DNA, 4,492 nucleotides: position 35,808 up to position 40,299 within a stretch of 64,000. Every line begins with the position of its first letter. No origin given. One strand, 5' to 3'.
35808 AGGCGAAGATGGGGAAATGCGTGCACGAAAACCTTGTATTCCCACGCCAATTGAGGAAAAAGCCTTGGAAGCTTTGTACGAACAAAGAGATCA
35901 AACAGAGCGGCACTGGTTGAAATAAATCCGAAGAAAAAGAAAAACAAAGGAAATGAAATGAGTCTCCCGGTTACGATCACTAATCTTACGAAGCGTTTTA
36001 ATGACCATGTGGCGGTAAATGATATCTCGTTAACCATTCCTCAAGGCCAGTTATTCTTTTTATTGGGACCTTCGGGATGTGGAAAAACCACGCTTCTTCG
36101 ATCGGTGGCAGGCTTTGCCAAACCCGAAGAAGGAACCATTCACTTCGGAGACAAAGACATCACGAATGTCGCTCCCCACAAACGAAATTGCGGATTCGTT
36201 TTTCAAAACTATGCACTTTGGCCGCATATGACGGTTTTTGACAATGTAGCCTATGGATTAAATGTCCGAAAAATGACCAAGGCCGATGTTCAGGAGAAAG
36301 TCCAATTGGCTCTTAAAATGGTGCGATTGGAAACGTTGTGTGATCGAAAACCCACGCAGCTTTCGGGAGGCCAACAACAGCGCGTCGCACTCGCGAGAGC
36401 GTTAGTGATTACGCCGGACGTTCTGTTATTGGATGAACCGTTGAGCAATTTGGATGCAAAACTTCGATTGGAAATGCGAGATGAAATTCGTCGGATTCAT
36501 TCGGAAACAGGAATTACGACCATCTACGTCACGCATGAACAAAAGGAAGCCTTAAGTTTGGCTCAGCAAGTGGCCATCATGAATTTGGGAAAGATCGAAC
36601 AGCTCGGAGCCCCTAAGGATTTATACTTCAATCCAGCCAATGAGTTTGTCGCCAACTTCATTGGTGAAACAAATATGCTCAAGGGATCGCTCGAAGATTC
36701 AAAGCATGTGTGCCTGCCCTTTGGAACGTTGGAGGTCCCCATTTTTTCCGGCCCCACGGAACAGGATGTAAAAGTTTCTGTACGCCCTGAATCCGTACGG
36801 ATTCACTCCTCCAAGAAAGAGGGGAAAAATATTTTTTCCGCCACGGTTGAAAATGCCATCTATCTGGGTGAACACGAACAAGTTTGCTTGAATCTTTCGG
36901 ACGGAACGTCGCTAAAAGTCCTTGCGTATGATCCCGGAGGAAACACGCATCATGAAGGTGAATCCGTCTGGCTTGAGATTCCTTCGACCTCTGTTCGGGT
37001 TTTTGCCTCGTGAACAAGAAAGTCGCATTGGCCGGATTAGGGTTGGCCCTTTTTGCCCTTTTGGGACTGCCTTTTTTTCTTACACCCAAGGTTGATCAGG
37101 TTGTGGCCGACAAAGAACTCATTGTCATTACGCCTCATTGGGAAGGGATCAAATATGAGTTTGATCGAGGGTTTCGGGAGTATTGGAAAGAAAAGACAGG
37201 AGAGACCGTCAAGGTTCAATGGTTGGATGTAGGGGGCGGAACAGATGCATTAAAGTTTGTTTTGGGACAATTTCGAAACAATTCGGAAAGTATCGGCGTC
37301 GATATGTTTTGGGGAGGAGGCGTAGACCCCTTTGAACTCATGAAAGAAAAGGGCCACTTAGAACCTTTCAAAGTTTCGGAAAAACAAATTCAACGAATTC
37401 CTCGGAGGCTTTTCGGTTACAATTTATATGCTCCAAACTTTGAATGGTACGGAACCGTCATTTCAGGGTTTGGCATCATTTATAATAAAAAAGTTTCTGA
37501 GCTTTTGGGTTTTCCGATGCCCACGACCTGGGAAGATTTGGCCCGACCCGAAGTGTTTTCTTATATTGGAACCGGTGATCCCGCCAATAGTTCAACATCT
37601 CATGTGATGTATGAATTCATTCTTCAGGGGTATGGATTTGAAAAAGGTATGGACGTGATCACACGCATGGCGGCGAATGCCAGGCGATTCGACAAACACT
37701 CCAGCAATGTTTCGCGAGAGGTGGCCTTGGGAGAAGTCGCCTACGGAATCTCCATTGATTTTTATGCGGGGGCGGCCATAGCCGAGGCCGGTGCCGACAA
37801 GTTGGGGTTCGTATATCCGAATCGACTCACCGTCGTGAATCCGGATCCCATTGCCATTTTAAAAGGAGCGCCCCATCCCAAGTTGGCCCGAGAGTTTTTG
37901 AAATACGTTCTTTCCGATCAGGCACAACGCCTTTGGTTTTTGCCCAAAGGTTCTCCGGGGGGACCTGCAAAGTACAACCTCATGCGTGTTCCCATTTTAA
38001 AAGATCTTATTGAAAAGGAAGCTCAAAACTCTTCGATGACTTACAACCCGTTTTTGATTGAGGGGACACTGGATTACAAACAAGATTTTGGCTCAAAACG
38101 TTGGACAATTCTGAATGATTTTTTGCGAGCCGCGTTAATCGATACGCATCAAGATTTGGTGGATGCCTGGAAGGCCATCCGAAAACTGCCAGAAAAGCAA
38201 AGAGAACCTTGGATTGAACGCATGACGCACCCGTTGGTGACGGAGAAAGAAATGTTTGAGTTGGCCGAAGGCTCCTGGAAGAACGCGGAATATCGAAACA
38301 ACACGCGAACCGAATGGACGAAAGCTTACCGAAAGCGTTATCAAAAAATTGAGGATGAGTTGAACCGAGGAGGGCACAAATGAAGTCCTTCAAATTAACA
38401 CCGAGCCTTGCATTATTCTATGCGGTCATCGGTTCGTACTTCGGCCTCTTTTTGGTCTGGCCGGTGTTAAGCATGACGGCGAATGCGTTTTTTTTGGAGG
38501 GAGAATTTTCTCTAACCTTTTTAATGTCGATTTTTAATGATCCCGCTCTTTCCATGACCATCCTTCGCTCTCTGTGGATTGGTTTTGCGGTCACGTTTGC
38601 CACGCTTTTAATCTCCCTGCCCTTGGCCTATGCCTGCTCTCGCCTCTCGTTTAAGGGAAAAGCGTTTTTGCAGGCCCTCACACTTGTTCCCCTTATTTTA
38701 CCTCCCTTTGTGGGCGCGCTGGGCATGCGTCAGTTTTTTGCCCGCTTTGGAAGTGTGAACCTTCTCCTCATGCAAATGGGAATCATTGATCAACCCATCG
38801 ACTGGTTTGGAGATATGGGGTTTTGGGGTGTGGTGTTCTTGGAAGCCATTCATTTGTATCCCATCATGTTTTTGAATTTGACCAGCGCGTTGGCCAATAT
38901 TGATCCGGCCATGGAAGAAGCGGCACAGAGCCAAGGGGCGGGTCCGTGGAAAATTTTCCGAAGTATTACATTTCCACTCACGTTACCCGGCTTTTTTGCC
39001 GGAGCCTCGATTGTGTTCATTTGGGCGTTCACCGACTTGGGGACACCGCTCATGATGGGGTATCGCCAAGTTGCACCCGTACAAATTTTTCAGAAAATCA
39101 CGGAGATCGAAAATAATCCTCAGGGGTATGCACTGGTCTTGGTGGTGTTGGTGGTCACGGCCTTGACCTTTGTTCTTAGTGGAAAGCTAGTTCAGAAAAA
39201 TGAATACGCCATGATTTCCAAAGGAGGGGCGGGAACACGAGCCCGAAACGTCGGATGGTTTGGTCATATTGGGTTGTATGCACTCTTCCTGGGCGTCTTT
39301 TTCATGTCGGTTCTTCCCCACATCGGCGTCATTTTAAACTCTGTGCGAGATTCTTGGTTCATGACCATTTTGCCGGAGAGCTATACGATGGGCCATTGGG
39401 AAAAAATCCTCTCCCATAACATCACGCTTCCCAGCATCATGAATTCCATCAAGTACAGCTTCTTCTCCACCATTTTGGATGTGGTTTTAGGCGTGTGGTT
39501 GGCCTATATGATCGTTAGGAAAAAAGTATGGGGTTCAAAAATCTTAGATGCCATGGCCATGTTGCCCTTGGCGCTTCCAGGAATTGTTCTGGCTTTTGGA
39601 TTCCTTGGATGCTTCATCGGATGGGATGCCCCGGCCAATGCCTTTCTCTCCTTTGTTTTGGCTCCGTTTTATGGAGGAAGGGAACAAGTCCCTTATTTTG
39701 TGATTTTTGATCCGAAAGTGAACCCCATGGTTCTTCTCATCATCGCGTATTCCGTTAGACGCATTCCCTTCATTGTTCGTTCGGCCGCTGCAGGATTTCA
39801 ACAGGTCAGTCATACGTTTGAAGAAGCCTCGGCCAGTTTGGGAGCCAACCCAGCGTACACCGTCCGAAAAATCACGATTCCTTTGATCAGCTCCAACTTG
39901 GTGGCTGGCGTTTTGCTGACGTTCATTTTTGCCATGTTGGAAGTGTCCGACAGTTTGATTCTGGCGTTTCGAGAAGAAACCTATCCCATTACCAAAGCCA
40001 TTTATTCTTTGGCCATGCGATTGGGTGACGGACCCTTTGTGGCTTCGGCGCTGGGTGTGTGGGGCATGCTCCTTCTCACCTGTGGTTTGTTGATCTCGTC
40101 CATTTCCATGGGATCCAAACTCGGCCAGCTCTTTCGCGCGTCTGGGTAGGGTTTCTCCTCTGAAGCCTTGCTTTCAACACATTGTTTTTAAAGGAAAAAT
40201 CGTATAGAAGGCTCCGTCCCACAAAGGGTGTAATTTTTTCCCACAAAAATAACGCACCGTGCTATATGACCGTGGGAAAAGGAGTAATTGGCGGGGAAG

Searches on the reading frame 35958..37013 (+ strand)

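Call 74: search_protein_families(library=pfam, max_evalue=0.00001, proteins=[window:35958-37013:+])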
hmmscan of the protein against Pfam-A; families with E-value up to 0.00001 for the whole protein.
window:35958-37013:+ (351 aa): 3 families
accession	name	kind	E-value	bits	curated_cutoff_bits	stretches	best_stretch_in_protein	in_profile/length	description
PF00005.33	ABC_tran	-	7.4e-38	130.7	25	1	20-162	1-136/137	ABC transporter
PF08402.16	TOBE_2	-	4.1e-13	49.7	21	1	273-349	1-76/76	TOBE domain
PF13304.12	AAA_21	-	1.5e-06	28.9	27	0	132-194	235-299/304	AAA domain, putative AbiEii toxin, Type IV TA system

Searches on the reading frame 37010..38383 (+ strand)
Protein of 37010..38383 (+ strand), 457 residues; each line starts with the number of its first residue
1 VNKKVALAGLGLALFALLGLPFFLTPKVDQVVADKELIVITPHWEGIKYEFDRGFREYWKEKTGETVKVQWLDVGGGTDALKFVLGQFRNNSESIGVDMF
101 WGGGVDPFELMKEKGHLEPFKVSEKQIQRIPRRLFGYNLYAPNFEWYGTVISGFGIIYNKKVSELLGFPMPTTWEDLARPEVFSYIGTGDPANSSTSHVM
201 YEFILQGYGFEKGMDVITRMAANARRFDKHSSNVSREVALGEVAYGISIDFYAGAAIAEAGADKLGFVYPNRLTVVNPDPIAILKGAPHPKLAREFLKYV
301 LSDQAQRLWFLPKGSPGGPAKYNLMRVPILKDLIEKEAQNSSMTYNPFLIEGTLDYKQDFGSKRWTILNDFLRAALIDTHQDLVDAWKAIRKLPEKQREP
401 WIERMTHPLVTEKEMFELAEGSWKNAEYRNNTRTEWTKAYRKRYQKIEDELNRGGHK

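Call 74: search_protein_families(library=pfam, max_evalue=0.00001, proteins=[window:37010-38383:+])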
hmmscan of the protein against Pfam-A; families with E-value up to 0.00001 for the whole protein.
window:37010-38383:+ (457 aa): 4 families
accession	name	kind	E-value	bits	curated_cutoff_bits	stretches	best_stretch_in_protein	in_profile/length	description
PF13343.11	SBP_bac_6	-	3.3e-20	73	24.6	1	106-311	19-213/245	Bacterial extracellular solute-binding protein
PF01547.30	SBP_bac_1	-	4.2e-17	63.5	26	1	54-306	13-306/307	Bacterial extracellular solute-binding protein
PF13416.11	SBP_bac_8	-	2.2e-15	57.6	27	1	62-314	9-257/279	Bacterial extracellular solute-binding protein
PF13531.11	SBP_bac_11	-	1.9e-13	51.1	25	1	171-309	93-221/227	Bacterial extracellular solute-binding protein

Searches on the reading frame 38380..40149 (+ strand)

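Call 74: search_protein_families(library=pfam, max_evalue=0.00001, proteins=[window:38380-40149:+])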
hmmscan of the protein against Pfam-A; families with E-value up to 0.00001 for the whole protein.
window:38380-40149:+ (589 aa): 1 family
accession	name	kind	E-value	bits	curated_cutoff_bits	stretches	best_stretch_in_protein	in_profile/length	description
PF00528.27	BPD_transp_1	-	3e-25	89.4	26.4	2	81-270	3-178/184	Binding-protein-dependent transport system inner membrane component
